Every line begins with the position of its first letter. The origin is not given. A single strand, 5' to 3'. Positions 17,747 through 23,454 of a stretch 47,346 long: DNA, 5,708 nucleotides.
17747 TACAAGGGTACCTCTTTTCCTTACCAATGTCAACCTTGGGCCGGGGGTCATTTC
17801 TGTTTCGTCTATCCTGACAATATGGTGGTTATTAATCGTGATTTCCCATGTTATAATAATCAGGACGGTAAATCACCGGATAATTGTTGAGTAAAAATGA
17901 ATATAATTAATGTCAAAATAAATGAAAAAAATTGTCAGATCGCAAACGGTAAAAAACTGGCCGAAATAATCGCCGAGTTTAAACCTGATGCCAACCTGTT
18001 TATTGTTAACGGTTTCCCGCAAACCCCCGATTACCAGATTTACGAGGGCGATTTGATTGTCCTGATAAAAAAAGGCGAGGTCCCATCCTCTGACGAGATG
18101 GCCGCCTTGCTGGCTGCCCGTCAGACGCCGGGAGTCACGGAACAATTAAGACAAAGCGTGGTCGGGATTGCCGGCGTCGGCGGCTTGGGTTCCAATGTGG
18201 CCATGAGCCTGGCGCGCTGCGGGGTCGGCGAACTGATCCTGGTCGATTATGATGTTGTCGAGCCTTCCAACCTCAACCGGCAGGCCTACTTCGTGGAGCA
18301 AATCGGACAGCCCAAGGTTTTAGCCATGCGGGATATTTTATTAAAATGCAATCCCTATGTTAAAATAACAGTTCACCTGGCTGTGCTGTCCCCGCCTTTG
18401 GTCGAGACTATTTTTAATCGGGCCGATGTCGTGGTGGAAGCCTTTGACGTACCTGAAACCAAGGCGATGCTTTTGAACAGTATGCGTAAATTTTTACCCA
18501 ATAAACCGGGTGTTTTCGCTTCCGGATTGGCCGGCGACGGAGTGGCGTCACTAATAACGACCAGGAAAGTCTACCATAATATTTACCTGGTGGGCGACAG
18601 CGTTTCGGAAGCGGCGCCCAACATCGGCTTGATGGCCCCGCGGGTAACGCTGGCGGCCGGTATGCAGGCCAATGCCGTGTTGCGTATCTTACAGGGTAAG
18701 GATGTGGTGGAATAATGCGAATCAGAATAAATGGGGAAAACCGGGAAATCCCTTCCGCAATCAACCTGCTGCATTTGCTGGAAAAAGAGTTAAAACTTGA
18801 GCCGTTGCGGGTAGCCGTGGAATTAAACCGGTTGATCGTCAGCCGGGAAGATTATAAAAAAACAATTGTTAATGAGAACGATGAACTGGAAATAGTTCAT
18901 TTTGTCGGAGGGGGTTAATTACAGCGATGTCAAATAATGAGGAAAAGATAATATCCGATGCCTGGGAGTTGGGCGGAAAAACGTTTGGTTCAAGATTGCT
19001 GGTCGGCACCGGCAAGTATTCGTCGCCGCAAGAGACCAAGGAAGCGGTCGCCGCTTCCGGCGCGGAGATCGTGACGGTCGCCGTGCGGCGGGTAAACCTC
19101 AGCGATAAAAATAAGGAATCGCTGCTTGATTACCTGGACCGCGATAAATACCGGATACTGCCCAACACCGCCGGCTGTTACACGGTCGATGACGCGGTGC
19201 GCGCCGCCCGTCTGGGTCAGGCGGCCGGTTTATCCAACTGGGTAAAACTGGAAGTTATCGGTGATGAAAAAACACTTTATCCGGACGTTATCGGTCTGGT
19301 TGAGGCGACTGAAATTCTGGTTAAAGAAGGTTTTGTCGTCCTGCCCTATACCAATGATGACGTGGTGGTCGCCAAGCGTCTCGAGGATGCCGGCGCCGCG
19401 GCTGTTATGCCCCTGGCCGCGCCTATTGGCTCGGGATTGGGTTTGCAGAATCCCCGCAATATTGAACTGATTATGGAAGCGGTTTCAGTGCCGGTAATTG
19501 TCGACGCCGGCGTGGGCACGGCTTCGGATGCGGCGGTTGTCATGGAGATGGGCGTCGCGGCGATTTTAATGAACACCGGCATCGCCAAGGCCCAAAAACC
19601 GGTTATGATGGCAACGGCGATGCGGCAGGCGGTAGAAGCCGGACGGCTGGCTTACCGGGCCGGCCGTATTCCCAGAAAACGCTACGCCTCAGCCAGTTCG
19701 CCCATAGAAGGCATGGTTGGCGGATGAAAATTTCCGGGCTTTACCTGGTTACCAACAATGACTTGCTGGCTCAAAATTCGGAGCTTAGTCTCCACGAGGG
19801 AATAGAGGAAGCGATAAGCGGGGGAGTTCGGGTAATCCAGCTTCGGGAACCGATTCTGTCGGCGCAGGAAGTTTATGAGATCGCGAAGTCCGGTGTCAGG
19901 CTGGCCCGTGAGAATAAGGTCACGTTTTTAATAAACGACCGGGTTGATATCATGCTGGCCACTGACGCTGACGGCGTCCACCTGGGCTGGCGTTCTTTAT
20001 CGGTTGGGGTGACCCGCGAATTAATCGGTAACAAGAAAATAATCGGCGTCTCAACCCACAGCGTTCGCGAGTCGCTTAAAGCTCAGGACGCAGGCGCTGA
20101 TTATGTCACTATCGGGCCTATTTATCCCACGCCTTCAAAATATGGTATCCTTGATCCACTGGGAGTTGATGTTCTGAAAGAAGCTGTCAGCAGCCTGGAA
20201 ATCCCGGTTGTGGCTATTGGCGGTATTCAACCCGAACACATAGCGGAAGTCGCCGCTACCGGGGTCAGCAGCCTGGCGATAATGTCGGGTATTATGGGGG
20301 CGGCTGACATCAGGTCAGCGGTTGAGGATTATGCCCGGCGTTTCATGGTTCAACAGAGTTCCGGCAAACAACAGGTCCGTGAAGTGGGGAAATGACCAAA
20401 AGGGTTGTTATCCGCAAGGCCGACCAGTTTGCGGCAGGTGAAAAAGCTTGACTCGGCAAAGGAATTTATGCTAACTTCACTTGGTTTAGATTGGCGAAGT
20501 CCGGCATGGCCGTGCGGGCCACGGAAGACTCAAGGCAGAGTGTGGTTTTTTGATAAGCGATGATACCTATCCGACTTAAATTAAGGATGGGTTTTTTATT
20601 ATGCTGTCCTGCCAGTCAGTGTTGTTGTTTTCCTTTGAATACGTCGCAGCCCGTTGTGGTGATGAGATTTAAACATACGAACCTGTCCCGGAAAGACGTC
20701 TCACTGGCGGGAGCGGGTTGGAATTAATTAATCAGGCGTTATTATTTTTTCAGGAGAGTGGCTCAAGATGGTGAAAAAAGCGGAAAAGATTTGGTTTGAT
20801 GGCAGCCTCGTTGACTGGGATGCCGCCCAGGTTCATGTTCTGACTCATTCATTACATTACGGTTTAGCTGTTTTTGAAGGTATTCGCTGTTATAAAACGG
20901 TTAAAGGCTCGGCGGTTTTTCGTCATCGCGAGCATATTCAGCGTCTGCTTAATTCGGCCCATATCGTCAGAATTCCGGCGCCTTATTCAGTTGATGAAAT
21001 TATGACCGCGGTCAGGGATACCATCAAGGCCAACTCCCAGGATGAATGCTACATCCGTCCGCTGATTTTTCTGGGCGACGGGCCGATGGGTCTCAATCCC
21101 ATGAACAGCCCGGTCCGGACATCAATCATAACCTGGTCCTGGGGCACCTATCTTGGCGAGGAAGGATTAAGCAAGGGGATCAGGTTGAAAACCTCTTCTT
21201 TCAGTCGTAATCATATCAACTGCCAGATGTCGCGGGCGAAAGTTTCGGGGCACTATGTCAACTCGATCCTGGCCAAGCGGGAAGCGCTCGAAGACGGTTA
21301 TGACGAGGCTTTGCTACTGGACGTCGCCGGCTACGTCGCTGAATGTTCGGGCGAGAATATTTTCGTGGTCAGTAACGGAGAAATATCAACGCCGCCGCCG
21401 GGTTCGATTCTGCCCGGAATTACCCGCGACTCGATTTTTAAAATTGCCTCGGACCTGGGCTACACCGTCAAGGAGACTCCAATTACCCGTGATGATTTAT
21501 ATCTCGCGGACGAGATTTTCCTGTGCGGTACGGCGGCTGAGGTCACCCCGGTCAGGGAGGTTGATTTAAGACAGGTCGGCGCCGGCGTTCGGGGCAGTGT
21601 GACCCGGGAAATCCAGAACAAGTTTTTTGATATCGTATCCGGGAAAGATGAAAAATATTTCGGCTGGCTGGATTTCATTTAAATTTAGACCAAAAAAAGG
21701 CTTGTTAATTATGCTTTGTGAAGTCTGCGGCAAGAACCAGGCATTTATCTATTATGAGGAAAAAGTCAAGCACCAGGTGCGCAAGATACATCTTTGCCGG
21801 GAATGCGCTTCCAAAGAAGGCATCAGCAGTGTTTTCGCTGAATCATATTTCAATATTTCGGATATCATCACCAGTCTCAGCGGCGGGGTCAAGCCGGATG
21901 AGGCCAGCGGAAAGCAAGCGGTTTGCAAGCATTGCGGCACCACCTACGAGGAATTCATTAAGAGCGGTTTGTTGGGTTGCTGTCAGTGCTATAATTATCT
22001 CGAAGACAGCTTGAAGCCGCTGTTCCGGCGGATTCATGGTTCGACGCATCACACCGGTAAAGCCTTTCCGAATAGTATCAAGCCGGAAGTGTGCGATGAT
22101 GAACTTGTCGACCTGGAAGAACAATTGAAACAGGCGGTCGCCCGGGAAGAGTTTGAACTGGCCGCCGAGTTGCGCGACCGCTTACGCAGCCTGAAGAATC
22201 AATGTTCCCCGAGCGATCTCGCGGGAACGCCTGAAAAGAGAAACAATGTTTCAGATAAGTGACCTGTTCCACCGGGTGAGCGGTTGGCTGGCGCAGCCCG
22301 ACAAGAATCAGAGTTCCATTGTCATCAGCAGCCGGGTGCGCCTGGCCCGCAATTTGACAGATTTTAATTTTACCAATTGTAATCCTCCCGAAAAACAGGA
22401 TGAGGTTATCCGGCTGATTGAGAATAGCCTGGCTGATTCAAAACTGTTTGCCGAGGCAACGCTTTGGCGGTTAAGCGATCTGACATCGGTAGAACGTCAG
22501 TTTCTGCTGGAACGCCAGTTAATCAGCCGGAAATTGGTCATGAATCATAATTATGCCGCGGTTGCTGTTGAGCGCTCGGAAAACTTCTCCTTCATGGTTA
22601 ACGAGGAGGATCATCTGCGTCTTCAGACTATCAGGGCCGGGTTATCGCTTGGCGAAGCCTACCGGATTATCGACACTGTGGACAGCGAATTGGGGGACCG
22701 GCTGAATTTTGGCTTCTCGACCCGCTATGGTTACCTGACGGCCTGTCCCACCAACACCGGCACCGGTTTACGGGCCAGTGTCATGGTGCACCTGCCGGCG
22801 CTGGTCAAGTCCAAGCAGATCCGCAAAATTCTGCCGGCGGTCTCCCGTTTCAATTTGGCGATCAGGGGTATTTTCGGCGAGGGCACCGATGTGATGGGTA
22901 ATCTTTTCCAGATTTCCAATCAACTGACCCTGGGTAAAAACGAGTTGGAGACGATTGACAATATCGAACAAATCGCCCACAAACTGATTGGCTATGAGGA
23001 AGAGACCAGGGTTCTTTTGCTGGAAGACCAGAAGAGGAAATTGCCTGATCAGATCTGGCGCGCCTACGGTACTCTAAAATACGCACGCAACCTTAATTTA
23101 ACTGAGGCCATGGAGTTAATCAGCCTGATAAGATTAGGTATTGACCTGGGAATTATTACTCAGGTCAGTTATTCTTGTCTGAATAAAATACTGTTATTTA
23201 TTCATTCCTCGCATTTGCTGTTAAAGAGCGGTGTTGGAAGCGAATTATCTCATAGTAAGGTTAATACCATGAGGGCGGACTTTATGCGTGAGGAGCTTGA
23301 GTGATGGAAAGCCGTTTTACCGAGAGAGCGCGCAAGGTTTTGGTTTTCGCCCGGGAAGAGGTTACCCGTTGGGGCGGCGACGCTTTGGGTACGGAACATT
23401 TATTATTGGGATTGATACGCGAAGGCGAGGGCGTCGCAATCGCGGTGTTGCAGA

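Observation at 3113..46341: Eight otherwise intact genes each carry exactly one in-frame TAA/TAG and no frameshift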

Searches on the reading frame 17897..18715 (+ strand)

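Call 61: search_protein_families(library=ncbifam, proteins=[window:17897-18715:+], max_evalue=1e-10)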
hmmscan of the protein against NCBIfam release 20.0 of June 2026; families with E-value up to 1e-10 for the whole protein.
window:17897-18715:+ (272 aa): 18 families
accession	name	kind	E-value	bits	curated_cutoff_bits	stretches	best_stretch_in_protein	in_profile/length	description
NF006395.0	PRK08644.1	equivalog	2.9e-79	265.7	159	1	57-268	1-212/215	sulfur carrier protein ThiS adenylyltransferase ThiF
TIGR02354.1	thiF_fam2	equivalog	1.5e-69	233.9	152.2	1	66-265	1-200/200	thiamine biosynthesis protein ThiF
NF004281.0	PRK05690.1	subfamily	5.3e-24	84.8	266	1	82-266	28-214/250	molybdopterin-synthase adenylyltransferase MoeB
TIGR02356.1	adenyl_thiF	equivalog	1.1e-23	83.7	275.25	1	82-265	17-203/203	thiazole biosynthesis adenylyltransferase ThiF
TIGR02355.1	moeB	equivalog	2.8e-23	82.5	376.55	1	81-265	19-205/240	molybdopterin-synthase adenylyltransferase MoeB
NF006444.0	PRK08762.1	equivalog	2.1e-21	76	449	1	82-193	143-255/387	molybdopterin-synthase adenylyltransferase MoeB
NF009123.0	PRK12475.1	subfamily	1.8e-20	73.5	510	1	82-267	20-208/338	MoeB/ThiF family adenylyltransferase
NF006204.0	PRK08328.1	equivalog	2e-20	73.4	339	1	81-267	22-207/231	hypothetical protein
NF006077.0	PRK08223.1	equivalog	5.6e-20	71.5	266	1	81-187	23-130/296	hypothetical protein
NF005902.0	PRK07878.1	equivalog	1.2e-19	70.5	647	1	83-220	39-175/392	adenylyltransferase/sulfurtransferase MoeZ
NF058523.1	6A-MBL_cap2_3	equivalog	3.3e-19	68.9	320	1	74-182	287-398/665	anti-phage 6A-MBL system cap2_3 protein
NF005646.0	PRK07411.1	equivalog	3.6e-18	65.8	633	1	83-221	35-172/390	molybdopterin-synthase adenylyltransferase MoeB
NF047750.1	SAMPActivE1UbaA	equivalog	1e-17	64.4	450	1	81-195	27-141/270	SAMP-activating enzyme E1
NF004111.0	PRK05600.1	equivalog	8.7e-17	61.3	437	1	82-192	37-148/371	ThiF family adenylyltransferase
NF011424.0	PRK14851.1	subfamily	1.2e-15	56.5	1170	1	77-187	34-145/679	hypothetical protein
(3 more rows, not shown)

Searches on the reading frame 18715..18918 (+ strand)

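Call 62: search_protein_families(library=ncbifam, proteins=[window:18715-18918:+], max_evalue=1e-10)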
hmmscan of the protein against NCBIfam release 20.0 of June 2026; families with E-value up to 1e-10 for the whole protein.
window:18715-18918:+ (67 aa): 1 family
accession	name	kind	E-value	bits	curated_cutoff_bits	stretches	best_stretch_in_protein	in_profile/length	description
TIGR01683.1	thiS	equivalog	5.3e-20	71.5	37.45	1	3-67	1-64/64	sulfur carrier protein ThiS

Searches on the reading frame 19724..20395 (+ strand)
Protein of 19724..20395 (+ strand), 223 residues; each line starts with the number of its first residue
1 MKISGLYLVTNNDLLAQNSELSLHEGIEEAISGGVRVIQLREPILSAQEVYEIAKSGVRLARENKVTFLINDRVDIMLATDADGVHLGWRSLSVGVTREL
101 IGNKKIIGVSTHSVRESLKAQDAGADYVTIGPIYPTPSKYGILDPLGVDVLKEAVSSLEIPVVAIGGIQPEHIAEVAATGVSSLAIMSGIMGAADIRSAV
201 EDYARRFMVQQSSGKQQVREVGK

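Call 61: search_protein_families(library=ncbifam, proteins=[window:19724-20395:+], max_evalue=1e-10)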
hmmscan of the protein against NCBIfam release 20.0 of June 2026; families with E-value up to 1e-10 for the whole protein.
window:19724-20395:+ (223 aa): 12 families
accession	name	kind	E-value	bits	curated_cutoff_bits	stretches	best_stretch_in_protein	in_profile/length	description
TIGR00693.1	thiE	equivalog_domain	6.1e-57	192.1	145.1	1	6-201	2-195/197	thiamine phosphate synthase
NF002727.0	PRK02615.1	equivalog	9.6e-56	189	335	1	4-203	149-340/349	thiamine phosphate synthase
NF005819.0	PRK07695.1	equivalog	6.6e-39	133.7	251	1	30-207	23-197/205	thiazole tautomerase TenI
NF000736.0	PRK00043.2-3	equivalog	1.3e-34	119.5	227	1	17-198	10-196/207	thiamine phosphate synthase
NF000740.0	PRK00043.3-4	equivalog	1.2e-33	116.3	202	1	27-207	25-214/218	thiamine phosphate synthase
NF006530.0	PRK08999.1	equivalog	1e-30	106.9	245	1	7-191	134-313/315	Nudix family hydrolase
NF007070.0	PRK09517.1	equivalog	2.4e-27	95.6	761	1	6-210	6-217/755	multifunctional thiamine-phosphate pyrophosphorylase/synthase/phosphomethylpyrimidine kinase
NF002904.0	PRK03512.1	equivalog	6.1e-27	94.5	231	1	27-202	25-201/211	thiamine phosphate synthase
NF000741.0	PRK00043.3-5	equivalog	3.5e-23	82.4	350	1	29-200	27-207/217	thiamine phosphate synthase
NF000734.0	PRK00043.1-5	equivalog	2e-21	76.6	252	1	27-203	16-193/201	thiamine phosphate synthase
NF008933.0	PRK12290.1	equivalog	6.7e-20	71.4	516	1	27-212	223-416/438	thiamine phosphate synthase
NF000738.0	PRK00043.3-1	equivalog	1e-16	61.2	445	1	29-205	28-213/221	thiamine phosphate synthase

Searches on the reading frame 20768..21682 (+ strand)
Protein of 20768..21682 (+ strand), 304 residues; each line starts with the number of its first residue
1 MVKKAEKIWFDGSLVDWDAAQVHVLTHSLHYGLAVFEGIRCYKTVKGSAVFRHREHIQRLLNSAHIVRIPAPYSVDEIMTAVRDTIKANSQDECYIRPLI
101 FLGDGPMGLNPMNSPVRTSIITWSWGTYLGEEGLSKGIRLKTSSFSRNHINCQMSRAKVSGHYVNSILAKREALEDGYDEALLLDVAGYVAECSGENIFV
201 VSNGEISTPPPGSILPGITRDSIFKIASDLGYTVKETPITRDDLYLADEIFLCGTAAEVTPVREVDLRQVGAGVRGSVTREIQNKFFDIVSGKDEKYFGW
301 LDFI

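Call 61: search_protein_families(library=ncbifam, proteins=[window:20768-21682:+], max_evalue=1e-10)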
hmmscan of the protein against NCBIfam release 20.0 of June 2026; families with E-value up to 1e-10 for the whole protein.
window:20768-21682:+ (304 aa): 17 families
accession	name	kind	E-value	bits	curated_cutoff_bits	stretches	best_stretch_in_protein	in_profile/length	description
NF005146.0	PRK06606.1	equivalog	6e-133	442.5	279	1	1-304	2-306/307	branched-chain amino acid transaminase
TIGR01122.1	ilvE_I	equivalog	1.3e-129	431.6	245.55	1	9-304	1-298/298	branched-chain-amino-acid transaminase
NF005726.0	PRK07544.1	equivalog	5.8e-83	278.4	396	1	6-294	11-292/295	branched-chain amino acid aminotransferase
NF006185.0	PRK08320.1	subfamily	1.8e-79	267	363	1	6-296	3-289/292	branched-chain amino acid aminotransferase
NF009126.0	PRK12479.1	equivalog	9.5e-62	208.9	518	1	6-289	4-283/299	branched-chain-amino-acid transaminase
NF009897.0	PRK13357.1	equivalog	1.5e-49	168.7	307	1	5-302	40-355/358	branched-chain amino acid aminotransferase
TIGR01123.1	ilvE_II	equivalog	4.5e-46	157.3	250.05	1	9-301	1-310/313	branched-chain-amino-acid transaminase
NF009896.0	PRK13356.1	equivalog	2.6e-42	144.9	262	1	4-289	6-282/287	branched-chain amino acid aminotransferase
TIGR01121.1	D_amino_aminoT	equivalog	1.6e-40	139.1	277.45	1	8-287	2-272/276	D-amino-acid transaminase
NF005209.0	PRK06680.1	subfamily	3.2e-36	124.7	320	1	7-290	4-281/286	D-amino-acid transaminase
NF005800.0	PRK07650.1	equivalog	7.3e-34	117.3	308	1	8-286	3-272/290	aminodeoxychorismate lyase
TIGR03461.1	pabC_Proteo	equivalog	4.4e-24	85.1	176.85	1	19-268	7-248/262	aminodeoxychorismate lyase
NF004761.0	PRK06092.1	equivalog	1e-22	80.6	260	1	18-267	8-249/268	aminodeoxychorismate lyase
NF005888.0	PRK07849.1-3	equivalog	1e-21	77.2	273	1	15-270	22-274/298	aminodeoxychorismate lyase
NF009066.0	PRK12400.1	equivalog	2e-19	70.1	538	1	162-289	154-281/290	D-amino-acid transaminase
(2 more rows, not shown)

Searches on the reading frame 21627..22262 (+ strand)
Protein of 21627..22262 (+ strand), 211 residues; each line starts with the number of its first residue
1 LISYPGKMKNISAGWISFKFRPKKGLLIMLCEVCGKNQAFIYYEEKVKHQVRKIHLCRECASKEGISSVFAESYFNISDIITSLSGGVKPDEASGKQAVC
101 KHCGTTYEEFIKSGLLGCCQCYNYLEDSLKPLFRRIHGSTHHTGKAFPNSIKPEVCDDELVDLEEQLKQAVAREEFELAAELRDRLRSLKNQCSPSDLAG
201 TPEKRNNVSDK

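Call 26: search_protein_families(library=ncbifam, proteins=[window:21627-22262:+], max_evalue=0.01)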
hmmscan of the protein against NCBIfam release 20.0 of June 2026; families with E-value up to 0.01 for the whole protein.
window:21627-22262:+ (211 aa): 4 families
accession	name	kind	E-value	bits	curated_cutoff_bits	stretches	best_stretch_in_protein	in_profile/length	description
NF053706.1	PrRKinActvMcsABac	equivalog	1.8e-34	119.1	210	1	29-194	1-175/182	protein-arginine kinase activator protein McsA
NF003673.1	PRK05298.1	equivalog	0.0041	15.5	743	1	149-191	610-652/653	excinuclease ABC subunit UvrB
TIGR00631.1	uvrb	equivalog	0.0072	14.6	750.1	1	152-190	620-658/658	excinuclease ABC subunit UvrB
NF005906.0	PRK07883.1-4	equivalog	0.0077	14.6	495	0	158-199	402-443/563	DEDD exonuclease domain-containing protein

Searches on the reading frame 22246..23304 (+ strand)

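Call 62: search_protein_families(library=ncbifam, proteins=[window:22246-23304:+], max_evalue=1e-10)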
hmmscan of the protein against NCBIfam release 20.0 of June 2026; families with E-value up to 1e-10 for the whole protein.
window:22246-23304:+ (352 aa): 5 families
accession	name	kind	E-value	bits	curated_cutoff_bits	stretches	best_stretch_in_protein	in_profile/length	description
NF002194.0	PRK01059.1-4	equivalog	1.4e-117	392.7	385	1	14-351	4-340/345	protein arginine kinase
NF053707.1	PrArgKinMcsBBac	equivalog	2.8e-105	352.4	500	1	10-348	10-347/347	protein-arginine kinase McsB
NF002193.0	PRK01059.1-3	equivalog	1.4e-75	254.5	471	1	6-351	4-334/335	protein arginine kinase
NF002192.0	PRK01059.1-2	equivalog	7.5e-72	242.3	679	1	9-351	6-337/340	protein arginine kinase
NF002191.0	PRK01059.1-1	equivalog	1e-68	232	381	1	21-350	18-350/358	protein arginine kinase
